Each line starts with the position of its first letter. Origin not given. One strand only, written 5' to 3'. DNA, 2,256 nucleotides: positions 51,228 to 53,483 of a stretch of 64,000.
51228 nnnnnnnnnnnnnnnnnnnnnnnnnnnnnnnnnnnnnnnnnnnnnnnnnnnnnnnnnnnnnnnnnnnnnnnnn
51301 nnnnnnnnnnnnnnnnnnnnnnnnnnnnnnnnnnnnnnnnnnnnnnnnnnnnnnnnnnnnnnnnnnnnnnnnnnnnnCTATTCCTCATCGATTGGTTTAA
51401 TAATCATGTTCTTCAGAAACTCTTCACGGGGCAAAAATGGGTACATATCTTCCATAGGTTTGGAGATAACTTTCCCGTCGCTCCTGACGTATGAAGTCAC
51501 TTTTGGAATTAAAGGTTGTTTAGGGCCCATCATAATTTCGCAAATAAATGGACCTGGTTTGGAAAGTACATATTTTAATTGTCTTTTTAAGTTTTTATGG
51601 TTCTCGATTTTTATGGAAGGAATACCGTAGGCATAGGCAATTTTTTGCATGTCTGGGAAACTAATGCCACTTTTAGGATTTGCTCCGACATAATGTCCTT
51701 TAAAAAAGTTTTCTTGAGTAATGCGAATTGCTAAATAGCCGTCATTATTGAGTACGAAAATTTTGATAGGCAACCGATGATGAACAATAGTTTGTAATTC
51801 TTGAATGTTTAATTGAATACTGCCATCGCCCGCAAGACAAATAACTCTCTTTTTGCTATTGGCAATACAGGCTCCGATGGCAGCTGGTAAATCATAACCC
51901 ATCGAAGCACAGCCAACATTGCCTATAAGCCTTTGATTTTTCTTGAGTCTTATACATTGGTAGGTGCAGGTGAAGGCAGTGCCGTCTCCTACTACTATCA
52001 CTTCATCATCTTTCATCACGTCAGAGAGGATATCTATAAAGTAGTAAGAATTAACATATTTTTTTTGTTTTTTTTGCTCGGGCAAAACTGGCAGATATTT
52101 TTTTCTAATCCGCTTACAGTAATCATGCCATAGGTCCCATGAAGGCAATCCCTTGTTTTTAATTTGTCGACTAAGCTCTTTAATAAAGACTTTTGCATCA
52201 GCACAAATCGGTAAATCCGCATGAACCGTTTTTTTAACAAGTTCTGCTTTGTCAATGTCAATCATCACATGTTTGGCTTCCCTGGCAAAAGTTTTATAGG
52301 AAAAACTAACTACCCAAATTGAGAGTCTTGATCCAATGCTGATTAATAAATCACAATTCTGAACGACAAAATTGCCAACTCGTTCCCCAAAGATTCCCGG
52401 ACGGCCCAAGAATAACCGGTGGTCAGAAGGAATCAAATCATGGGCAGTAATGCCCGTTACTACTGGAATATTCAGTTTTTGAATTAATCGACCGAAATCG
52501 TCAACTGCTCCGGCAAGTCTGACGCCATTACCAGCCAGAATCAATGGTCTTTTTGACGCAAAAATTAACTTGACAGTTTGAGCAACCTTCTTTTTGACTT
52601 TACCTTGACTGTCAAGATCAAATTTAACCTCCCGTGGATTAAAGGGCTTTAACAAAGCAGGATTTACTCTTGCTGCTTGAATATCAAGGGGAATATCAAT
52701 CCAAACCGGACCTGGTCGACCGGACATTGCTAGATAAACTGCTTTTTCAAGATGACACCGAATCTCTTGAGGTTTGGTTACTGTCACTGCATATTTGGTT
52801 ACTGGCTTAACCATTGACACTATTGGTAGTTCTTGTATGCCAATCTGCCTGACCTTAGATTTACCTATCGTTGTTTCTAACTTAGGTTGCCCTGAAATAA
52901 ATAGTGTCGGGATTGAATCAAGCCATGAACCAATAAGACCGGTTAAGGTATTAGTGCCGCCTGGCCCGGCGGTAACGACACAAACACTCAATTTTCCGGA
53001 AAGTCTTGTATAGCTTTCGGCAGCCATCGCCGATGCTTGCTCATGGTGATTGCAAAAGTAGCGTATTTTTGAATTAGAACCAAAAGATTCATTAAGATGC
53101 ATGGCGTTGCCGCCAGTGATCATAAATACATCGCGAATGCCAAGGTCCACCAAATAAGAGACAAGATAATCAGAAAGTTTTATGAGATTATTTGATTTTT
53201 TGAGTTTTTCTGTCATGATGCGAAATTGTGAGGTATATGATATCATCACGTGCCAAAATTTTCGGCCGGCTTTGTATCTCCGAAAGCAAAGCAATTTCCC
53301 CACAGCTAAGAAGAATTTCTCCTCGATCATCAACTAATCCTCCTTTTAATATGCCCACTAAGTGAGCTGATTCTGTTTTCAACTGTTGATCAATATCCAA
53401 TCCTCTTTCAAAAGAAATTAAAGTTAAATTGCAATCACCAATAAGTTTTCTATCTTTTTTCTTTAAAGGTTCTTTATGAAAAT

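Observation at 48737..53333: Ldh_2 2-hydroxyacid dehydrogenase, ALS-like TPP enzyme and HAD phosphatase: a candidate non-sugar substituent pathway inside the glycan island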

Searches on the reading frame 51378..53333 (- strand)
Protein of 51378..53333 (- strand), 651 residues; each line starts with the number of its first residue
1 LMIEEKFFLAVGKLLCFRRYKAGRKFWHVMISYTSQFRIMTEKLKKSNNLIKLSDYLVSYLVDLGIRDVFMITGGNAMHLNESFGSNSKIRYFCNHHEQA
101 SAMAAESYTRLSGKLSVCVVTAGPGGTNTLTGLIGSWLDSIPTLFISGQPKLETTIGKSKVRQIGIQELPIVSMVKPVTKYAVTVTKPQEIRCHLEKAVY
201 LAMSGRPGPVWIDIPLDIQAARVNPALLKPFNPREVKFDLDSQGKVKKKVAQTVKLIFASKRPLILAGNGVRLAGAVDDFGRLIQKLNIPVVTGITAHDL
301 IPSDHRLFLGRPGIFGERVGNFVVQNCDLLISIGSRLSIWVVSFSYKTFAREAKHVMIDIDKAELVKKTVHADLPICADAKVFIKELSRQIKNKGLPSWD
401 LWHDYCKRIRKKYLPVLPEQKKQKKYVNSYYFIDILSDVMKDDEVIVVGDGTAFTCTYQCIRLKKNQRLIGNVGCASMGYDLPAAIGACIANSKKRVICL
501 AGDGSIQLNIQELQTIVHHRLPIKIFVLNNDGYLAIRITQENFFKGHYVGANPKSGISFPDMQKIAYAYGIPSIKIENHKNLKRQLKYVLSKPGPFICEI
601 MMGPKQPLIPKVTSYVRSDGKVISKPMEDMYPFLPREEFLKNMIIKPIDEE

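Call 3: search_protein_families(library=pfam, proteins=[window:51378-53333:-], max_evalue=0.001)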
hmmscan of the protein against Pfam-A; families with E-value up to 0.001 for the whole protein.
window:51378-53333:- (651 aa): 3 families
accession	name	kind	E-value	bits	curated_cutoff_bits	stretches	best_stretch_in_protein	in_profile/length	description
PF02775.26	TPP_enzyme_C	-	3.1e-36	124.9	21.9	1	456-600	8-151/151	Thiamine pyrophosphate enzyme, C-terminal TPP binding domain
PF00205.28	TPP_enzyme_M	-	2.6e-33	115.1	30.4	1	251-387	2-137/137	Thiamine pyrophosphate enzyme, central domain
PF02776.23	TPP_enzyme_N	-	8.4e-30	103.4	26.8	1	52-154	2-104/119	Thiamine pyrophosphate enzyme, N-terminal TPP binding domain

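Call 4: search_protein_families(library=ncbifam, proteins=[window:51378-53333:-], max_evalue=0.001)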
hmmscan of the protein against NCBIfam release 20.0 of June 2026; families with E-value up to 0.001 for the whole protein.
window:51378-53333:- (651 aa): 55 families (the best 25 are shown)
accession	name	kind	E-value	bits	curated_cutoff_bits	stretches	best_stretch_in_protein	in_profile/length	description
TIGR00118.1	acolac_lg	equivalog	2.8e-111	372.7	538.35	1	55-613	5-545/557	biosynthetic-type acetolactate synthase large subunit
NF006524.0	PRK08978.1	equivalog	5.8e-105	351.6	738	1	55-612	5-534/548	acetolactate synthase 2 catalytic subunit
NF004710.0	PRK06048.1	equivalog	4.8e-104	348.8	976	1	50-612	7-547/561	acetolactate synthase large subunit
NF004919.0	PRK06276.1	equivalog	8e-100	334.8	866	1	55-607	5-543/582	acetolactate synthase large subunit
NF005860.0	PRK07789.1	equivalog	1.1e-99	334.4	881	1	43-588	26-563/615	acetolactate synthase large subunit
NF006016.1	PRK08155.1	equivalog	3.4e-98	329.5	870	1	56-612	8-542/554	acetolactate synthase large subunit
NF005584.0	PRK07282.1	equivalog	7.2e-98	328.5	970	1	54-614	13-552/566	acetolactate synthase large subunit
NF005651.0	PRK07418.1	subfamily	2e-96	323.6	942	1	41-613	9-570/617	acetolactate synthase large subunit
NF005824.0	PRK07710.1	equivalog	2e-95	320.3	976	1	42-612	8-558/573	acetolactate synthase large subunit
NF005058.0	PRK06466.1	equivalog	3.6e-93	313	951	1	52-590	5-534/574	acetolactate synthase 3 large subunit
NF005228.0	PRK06725.1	equivalog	1.2e-92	310.9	991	1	51-614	16-557/571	acetolactate synthase large subunit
NF006319.0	PRK08527.1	equivalog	2.3e-90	303.7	905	1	56-613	9-549/565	acetolactate synthase large subunit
NF006581.0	PRK09107.1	equivalog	1.1e-85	288.2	974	1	49-614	9-565/595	acetolactate synthase 3 large subunit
NF005409.0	PRK06965.1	equivalog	4.2e-84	283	1035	1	46-589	16-547/587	acetolactate synthase 3 catalytic subunit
NF006525.0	PRK08979.1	equivalog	2.4e-82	277.1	1084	1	54-591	7-533/572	acetolactate synthase 3 large subunit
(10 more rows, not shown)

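Call 5: search_solved_structures(query=window:51378-53216:-, max_evalue=1e-20, show_alignments=1)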
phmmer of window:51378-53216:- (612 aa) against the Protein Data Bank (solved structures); distinct sequences matched with E-value up to 1e-20: 143 (the best 60 are shown).
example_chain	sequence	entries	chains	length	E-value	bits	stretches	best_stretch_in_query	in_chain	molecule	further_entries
8rph_A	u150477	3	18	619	1.4e-136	459.9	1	9-604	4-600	Thiamine pyrophosphate-binding protein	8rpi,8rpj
3e9y_A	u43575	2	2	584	1.4e-81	278.4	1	14-575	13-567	Acetolactate synthase, chloroplastic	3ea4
7u25_A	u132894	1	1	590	2.7e-81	277.4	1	14-575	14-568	Acetolactate synthase, chloroplastic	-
7stq_A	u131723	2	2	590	3.7e-81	277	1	14-575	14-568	Acetolactate synthase, chloroplastic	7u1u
7tzz_A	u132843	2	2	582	4.5e-81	276.7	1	14-575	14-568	Acetolactate synthase, chloroplastic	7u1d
6u9h_A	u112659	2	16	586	4.9e-81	276.5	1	14-575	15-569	Acetolactate synthase, chloroplastic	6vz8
1ybh_A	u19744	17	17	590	5.1e-81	276.5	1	14-575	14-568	Acetolactate synthase, chloroplast | Acetolactate synthase | Acetolactate synthase, chloroplastic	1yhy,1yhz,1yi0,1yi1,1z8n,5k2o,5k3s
8et5_A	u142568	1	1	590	7.5e-81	275.9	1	14-573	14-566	Acetolactate synthase, chloroplastic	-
5ahk_A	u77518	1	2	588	2.8e-78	267.4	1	11-573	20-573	ACETOLACTATE SYNTHASE II, LARGE SUBUNIT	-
6lpi_A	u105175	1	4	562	3.7e-72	247.2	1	15-573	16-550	Acetolactate synthase isozyme 1 large subunit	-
8xod_A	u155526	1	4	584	7.7e-62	213.2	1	15-562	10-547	BbmA-G484F complex with CBOA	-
8x3x_A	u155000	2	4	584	7.8e-62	213.1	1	15-562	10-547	BbmA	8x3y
7egv_A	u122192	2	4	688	3.1e-55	191.4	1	23-575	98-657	Acetolactate synthase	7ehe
1jsc_A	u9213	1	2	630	6.4e-55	190.3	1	27-574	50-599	ACETOHYDROXY-ACID SYNTHASE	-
6u9d_A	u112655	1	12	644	6.9e-55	190.2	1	27-574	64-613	Acetolactate synthase catalytic subunit, mitochondrial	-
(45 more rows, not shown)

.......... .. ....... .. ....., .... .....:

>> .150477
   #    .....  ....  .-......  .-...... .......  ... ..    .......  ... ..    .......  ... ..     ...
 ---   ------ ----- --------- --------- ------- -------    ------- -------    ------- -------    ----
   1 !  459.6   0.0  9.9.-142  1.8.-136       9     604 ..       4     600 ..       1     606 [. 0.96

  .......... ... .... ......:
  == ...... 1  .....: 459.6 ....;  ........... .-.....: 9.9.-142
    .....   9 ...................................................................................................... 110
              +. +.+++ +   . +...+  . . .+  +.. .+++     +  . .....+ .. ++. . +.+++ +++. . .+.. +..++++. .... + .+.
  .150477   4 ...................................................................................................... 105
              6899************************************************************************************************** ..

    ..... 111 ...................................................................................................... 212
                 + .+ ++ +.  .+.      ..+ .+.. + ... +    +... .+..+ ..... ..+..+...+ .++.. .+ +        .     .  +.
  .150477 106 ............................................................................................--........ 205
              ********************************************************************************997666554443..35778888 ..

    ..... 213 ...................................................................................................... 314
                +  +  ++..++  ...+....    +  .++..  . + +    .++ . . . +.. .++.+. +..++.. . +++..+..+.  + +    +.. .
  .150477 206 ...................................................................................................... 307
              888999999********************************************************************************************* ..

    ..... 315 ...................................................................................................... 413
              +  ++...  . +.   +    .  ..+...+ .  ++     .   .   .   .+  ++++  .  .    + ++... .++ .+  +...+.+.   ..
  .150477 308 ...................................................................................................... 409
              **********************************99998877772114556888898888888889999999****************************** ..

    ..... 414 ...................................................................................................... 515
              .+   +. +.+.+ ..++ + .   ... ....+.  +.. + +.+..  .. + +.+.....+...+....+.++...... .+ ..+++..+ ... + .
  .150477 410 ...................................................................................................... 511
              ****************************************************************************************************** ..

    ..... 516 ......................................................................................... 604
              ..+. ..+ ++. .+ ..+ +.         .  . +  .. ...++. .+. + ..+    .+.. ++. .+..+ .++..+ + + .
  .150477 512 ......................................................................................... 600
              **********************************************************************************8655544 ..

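Call 19: find_homologous_proteins(query=window:51378-53216:-, max_evalue=1e-50)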
Query window:51378-53216:- (612 aa): 8000 proteins with E <= 1e-50 among 8000 candidates; the best 120 are listed.
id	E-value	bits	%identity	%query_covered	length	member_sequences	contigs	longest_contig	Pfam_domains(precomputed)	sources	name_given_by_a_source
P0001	0.0e+0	1399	100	100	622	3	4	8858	PF02775.27,PF02776.24,PF00205.29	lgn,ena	-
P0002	0.0e+0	1182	83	100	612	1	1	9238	PF02775.27,PF02776.24,PF00205.29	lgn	-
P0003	0.0e+0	1022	71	99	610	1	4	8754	PF02775.27,PF02776.24,PF00205.29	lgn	-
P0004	0.0e+0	1022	73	99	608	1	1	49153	PF02775.27,PF02776.24,PF00205.29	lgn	-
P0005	1.7e-295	1000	70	98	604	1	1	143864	PF02775.27,PF02776.24,PF00205.29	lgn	-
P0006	3.9e-293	992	69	99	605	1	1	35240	PF02775.27,PF02776.24,PF00205.29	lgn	-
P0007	1.2e-292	990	70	99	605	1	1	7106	PF02775.27,PF02776.24,PF00205.29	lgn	-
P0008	1.5e-290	983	70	99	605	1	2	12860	PF02775.27,PF02776.24,PF00205.29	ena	-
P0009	3.5e-289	979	69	98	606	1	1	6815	PF02775.27,PF02776.24,PF00205.29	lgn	-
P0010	3.1e-287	972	69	98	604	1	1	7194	PF02775.27,PF02776.24,PF00205.29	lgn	-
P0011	2.0e-286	970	69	98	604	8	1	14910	PF02775.27,PF02776.24,PF00205.29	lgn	-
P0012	1.1e-285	967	68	98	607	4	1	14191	PF02775.27,PF02776.24,PF00205.29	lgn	-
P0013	2.1e-284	963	67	98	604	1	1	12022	PF02775.27,PF02776.24,PF00205.29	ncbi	-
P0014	7.9e-284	961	68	98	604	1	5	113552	PF02775.27,PF02776.24,PF00205.29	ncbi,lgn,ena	ncbi:MAG: thiamine pyrophosphate-binding protein [Patescibacteria group bacterium]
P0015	1.5e-283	960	67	98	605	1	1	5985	PF02775.27,PF02776.24,PF00205.29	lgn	-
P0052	7.2e-231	786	58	98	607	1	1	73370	PF02775.27,PF02776.24,PF00205.29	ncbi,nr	ncbi:thiamine pyrophosphate-binding protein [Candidatus Roizmanbacteria bacterium]|nr:thiamine pyrop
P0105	8.9e-220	750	54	98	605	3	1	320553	PF02775.27,PF02776.24,PF00205.29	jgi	jgi:acetolactate synthase I/II/III large subunit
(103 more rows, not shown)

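Call 20: find_encoding_contigs(protein=P0005, flank=10000, max_places=2)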
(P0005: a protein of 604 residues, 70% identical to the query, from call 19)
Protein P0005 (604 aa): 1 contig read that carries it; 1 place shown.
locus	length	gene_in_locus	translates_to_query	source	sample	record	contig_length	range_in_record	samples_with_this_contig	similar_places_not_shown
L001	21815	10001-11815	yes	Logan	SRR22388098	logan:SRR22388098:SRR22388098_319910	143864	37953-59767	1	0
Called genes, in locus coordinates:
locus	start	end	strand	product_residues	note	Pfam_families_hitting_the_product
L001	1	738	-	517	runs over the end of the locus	PF13231:PMT_2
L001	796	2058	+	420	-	-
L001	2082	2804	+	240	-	PF00535:Glycos_transf_2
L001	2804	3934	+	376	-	PF00155:Aminotran_1_2, PF01041:DegT_DnrJ_EryC1, PF01212:Beta_elim_lyase, PF01053:Cys_Met_Meta_PP (weak)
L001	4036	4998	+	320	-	PF00106:adh_short (faint), PF01073:3Beta_HSD, PF01370:Epimerase, PF02719:Polysacc_synt_2 (faint), PF04321:RmlD_sub_bind (faint), PF16363:GDP_Man_Dehyd, PF07993:NAD_binding_4 (weak)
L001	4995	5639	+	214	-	PF01209:Ubie_methyltran, PF05401:NodS, PF13489:Methyltransf_23, PF07021:MetW (weak), PF08241:Methyltransf_11, PF08242:Methyltransf_12, PF13649:Methyltransf_25, PF13847:Methyltransf_31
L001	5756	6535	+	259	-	PF00483:NTP_transferase, PF12804:NTP_transf_3 (weak)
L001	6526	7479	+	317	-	PF00106:adh_short (weak), PF01073:3Beta_HSD, PF01370:Epimerase, PF02719:Polysacc_synt_2, PF04321:RmlD_sub_bind, PF05368:NmrA (faint), PF16363:GDP_Man_Dehyd, PF07993:NAD_binding_4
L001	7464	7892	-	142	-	PF04138:GtrA_DPMS_TM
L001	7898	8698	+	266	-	PF00483:NTP_transferase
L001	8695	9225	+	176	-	PF01965:DJ-1_PfpI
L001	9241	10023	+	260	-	-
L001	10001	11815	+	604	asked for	PF02776:TPP_enzyme_N, PF00205:TPP_enzyme_M, PF02775:TPP_enzyme_C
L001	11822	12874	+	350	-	PF02615:Ldh_2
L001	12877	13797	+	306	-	PF01370:Epimerase, PF04321:RmlD_sub_bind, PF16363:GDP_Man_Dehyd (faint)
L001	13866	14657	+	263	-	PF01209:Ubie_methyltran, PF13489:Methyltransf_23, PF05175:MTS (weak), PF05401:NodS, PF13649:Methyltransf_25, PF13847:Methyltransf_31, PF08241:Methyltransf_11, PF08242:Methyltransf_12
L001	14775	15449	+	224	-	PF00702:Hydrolase, PF13419:HAD_2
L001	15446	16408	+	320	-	PF00535:Glycos_transf_2, PF10111:Glyco_tranf_2_2 (weak)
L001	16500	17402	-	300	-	PF01073:3Beta_HSD, PF01370:Epimerase, PF02719:Polysacc_synt_2, PF04321:RmlD_sub_bind, PF16363:GDP_Man_Dehyd, PF07993:NAD_binding_4 (weak)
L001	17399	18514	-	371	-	-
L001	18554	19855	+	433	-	PF01041:DegT_DnrJ_EryC1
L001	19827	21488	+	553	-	PF02366:PMT (weak)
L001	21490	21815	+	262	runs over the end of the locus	PF01061:ABC2_membrane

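Call 21: find_encoding_contigs(protein=P0052, flank=10000, max_places=2)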
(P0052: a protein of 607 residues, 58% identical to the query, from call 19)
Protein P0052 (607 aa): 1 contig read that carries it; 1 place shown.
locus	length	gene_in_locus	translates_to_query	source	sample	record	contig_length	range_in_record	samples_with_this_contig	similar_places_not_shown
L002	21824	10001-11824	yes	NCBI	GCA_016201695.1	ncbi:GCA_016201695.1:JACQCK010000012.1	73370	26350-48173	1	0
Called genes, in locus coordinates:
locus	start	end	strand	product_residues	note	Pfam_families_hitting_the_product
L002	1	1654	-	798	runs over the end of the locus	-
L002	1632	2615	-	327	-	PF01073:3Beta_HSD, PF01370:Epimerase, PF02719:Polysacc_synt_2, PF04321:RmlD_sub_bind, PF07993:NAD_binding_4, PF08659:KR (weak), PF13460:NAD_binding_10, PF16363:GDP_Man_Dehyd, +1 more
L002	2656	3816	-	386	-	PF00534:Glycos_transf_1, PF13692:Glyco_trans_1_4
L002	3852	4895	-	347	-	PF01488:Shikimate_DH (weak), PF04321:RmlD_sub_bind (weak), PF01073:3Beta_HSD, PF01370:Epimerase, PF02719:Polysacc_synt_2, PF13460:NAD_binding_10 (weak), PF16363:GDP_Man_Dehyd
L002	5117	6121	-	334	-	PF00535:Glycos_transf_2, PF10111:Glyco_tranf_2_2 (faint)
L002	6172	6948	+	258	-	PF00483:NTP_transferase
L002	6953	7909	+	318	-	PF01073:3Beta_HSD, PF01370:Epimerase, PF02719:Polysacc_synt_2, PF04321:RmlD_sub_bind, PF05368:NmrA (faint), PF16363:GDP_Man_Dehyd, PF07993:NAD_binding_4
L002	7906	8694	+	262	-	PF00483:NTP_transferase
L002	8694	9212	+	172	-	PF01965:DJ-1_PfpI, PF17124:ThiJ_like (faint)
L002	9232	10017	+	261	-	-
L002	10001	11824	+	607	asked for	PF02776:TPP_enzyme_N, PF00205:TPP_enzyme_M, PF02775:TPP_enzyme_C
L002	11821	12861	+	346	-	PF02615:Ldh_2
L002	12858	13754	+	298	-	PF01370:Epimerase, PF04321:RmlD_sub_bind (weak)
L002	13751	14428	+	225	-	PF00702:Hydrolase, PF13419:HAD_2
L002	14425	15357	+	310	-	PF00535:Glycos_transf_2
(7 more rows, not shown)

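Call 22: find_encoding_contigs(protein=P0105, flank=10000, max_places=2)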
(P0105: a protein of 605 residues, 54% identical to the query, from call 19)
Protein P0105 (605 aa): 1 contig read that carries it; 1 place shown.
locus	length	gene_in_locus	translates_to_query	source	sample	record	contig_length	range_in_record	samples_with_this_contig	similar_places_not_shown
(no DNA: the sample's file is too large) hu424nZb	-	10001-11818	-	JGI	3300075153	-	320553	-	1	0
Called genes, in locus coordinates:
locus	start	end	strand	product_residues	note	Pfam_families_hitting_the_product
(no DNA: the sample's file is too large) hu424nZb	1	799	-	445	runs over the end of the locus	PF11741:AMIN, PF01520:Amidase_3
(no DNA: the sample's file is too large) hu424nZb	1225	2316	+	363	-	PF08331:QueG_DUF1730, PF13187:Fer4_9 (faint), PF13484:Fer4_16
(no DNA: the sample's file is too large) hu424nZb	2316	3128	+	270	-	PF01177:Asp_Glu_race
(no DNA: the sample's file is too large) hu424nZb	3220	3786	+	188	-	PF00908:dTDP_sugar_isom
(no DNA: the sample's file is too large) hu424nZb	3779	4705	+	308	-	PF01073:3Beta_HSD, PF01370:Epimerase, PF02719:Polysacc_synt_2 (weak), PF16363:GDP_Man_Dehyd, PF13460:NAD_binding_10 (weak)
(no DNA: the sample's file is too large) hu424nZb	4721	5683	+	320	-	PF00535:Glycos_transf_2, PF10111:Glyco_tranf_2_2 (weak), PF13641:Glyco_tranf_2_3 (weak)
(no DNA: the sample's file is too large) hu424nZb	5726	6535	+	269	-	PF00483:NTP_transferase, PF12804:NTP_transf_3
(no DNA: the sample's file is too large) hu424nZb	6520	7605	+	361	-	PF01073:3Beta_HSD (weak), PF01370:Epimerase, PF02719:Polysacc_synt_2, PF04321:RmlD_sub_bind, PF07993:NAD_binding_4 (faint), PF16363:GDP_Man_Dehyd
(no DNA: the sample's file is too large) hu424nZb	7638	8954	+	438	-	PF01041:DegT_DnrJ_EryC1, PF00155:Aminotran_1_2 (weak), PF00266:Aminotran_5 (faint), PF01053:Cys_Met_Meta_PP (weak), PF01212:Beta_elim_lyase (weak)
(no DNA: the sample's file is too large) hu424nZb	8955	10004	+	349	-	PF01073:3Beta_HSD, PF01370:Epimerase, PF07993:NAD_binding_4, PF16363:GDP_Man_Dehyd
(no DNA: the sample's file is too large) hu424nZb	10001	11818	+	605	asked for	PF02776:TPP_enzyme_N, PF00205:TPP_enzyme_M, PF02775:TPP_enzyme_C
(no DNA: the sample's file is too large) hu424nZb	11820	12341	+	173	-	-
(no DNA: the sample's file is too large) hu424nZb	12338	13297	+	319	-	PF00535:Glycos_transf_2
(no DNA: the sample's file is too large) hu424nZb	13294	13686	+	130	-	PF04138:GtrA_DPMS_TM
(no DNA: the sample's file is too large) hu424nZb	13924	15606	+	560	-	-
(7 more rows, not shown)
